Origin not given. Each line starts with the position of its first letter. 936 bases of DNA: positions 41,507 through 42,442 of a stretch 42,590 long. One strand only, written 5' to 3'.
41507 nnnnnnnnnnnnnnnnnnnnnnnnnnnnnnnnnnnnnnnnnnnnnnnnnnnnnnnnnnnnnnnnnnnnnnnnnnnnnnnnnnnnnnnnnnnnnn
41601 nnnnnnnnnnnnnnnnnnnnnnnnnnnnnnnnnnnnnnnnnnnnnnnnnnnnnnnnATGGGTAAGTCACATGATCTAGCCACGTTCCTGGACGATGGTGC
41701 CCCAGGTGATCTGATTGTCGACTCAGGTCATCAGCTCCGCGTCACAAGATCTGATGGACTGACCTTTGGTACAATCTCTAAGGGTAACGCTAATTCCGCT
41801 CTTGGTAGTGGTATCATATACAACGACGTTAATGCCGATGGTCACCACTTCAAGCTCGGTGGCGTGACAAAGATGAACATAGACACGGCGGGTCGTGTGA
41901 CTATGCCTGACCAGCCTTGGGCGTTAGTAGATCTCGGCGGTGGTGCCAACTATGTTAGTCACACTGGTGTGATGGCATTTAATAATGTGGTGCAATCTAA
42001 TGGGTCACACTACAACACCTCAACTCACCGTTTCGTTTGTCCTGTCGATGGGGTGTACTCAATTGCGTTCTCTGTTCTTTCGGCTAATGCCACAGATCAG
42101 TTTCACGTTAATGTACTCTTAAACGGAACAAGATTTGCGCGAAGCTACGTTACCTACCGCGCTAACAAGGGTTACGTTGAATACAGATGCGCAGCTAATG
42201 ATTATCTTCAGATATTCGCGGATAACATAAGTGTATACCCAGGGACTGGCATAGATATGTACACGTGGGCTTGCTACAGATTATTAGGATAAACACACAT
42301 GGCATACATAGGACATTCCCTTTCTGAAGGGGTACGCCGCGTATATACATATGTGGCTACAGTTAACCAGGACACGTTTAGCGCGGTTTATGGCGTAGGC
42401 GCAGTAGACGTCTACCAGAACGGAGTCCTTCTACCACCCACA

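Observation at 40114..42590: An 11-gene fibre and receptor-binding module spans the junction and takes up about one sixth of the genome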

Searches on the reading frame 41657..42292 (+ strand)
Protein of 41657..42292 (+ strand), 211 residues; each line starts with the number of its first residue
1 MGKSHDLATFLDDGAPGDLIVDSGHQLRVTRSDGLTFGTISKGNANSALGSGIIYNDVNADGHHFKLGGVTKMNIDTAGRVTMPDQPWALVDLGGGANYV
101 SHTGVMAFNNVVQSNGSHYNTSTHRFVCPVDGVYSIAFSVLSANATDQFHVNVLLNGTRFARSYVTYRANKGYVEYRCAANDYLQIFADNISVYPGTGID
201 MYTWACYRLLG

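Call 7: search_protein_families(library=pfam, max_evalue=0.1, proteins=[window:41657-42292:+])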
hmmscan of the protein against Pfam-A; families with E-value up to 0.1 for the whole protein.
window:41657-42292:+ (211 aa): 2 families
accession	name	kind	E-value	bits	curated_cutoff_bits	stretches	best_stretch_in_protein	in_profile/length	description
PF00386.27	C1q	-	5.2e-08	33.6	23.7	1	103-170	16-82/127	C1q domain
PF18573.7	BclA_C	-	7.2e-05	23.1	38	1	105-168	19-81/128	BclA C-terminal domain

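Call 8: search_protein_families(library=phrogs, max_evalue=0.01, proteins=[window:41657-42292:+])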
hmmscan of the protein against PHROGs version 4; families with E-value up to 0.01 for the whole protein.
window:41657-42292:+ (211 aa): 2 families
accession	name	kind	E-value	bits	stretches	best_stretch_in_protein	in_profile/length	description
phrog_15750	-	unknown function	6.1e-11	43.7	1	99-172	45-128/168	-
phrog_12754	-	unknown function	0.0026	17.7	1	106-160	448-504/579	-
